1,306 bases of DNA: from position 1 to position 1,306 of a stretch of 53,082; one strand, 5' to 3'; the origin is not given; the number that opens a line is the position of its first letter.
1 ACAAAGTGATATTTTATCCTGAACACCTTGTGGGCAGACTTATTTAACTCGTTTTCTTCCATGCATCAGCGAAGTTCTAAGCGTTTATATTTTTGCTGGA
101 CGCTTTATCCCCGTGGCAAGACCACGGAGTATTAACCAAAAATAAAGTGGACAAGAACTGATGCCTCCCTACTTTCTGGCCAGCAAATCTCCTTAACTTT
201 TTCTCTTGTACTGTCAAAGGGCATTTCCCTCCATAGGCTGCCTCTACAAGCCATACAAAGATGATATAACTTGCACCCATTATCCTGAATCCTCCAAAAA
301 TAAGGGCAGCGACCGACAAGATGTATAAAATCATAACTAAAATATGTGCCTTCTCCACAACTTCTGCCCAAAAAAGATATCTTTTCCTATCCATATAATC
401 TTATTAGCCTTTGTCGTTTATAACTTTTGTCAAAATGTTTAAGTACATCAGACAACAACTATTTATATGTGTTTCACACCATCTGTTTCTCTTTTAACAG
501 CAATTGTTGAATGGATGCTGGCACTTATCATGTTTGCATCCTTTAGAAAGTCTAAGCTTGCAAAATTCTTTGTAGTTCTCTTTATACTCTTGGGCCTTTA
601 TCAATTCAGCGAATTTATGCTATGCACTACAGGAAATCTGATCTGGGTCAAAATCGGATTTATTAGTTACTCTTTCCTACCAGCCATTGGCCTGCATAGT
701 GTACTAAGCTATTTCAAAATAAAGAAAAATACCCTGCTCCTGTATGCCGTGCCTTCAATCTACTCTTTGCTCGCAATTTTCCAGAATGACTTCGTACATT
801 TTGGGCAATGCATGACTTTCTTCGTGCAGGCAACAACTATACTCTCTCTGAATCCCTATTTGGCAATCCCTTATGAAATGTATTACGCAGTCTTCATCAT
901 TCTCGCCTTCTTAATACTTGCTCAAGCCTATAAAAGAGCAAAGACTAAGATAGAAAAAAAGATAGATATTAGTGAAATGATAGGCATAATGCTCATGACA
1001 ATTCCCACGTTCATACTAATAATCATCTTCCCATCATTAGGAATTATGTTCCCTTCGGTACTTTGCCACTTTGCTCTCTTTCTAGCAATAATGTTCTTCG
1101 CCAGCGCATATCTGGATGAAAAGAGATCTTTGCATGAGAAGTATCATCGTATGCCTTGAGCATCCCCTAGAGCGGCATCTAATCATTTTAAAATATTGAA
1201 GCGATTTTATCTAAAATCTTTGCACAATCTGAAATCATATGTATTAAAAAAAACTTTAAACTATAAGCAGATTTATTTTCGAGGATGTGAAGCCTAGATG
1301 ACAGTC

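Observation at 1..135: Candidate helper enzyme: IS200/IS605 HUH transposase start and end-hairpin at the window edge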

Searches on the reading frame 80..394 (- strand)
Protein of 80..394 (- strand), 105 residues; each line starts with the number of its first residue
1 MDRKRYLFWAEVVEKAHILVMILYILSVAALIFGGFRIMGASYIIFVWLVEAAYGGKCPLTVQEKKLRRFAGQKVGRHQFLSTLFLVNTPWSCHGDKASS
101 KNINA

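Call 20: search_protein_families(library=pfam, proteins=[window:80-394:-], max_evalue=1)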
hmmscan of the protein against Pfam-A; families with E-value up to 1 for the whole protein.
seq(105 aa): 1 family
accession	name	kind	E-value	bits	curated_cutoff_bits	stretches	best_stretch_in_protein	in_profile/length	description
PF10861.13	DUF2784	-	2.4e-05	24.8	29.7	1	10-83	4-77/109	Protein of Unknown function (DUF2784)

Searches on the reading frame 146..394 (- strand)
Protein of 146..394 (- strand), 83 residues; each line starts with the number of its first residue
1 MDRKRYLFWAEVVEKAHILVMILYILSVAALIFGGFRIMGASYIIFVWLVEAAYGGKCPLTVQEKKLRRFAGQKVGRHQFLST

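Call 28: find_homologous_proteins(query=window:146-394:-, max_evalue=0.001)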
Query seq(83 aa) (83 aa): 1 proteins with E <= 0.001 among 1 candidates.
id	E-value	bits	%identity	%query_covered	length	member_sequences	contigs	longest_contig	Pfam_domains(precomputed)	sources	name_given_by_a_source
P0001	2.5e-47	176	100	100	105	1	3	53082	PF10861.14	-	-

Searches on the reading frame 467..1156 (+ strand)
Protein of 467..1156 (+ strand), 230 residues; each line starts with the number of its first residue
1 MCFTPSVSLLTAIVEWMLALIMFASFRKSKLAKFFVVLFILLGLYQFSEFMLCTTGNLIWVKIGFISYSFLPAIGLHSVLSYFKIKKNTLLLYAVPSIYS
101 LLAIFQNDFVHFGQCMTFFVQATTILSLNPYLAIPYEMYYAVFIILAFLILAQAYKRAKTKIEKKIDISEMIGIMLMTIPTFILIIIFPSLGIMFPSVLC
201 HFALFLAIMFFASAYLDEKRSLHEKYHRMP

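Call 41: find_encoding_contigs(protein=window:467-1156:+, flank=3000, max_places=10)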
Protein window:467-1156:+ (230 aa): 4 contigs read that carry it; 1 place shown.
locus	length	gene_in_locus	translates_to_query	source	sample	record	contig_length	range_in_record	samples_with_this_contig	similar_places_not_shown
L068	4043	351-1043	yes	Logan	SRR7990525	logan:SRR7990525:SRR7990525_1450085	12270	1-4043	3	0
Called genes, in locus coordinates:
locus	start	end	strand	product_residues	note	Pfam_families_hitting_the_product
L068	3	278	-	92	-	?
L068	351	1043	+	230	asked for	-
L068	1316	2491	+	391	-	PF01926:MMR_HSR1, PF02421:FeoB_N (faint), PF08438:YGR210-like_G4, PF02824:TGS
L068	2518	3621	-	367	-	PF12728:HTH_17 (faint)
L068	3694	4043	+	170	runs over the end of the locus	PF04073:tRNA_edit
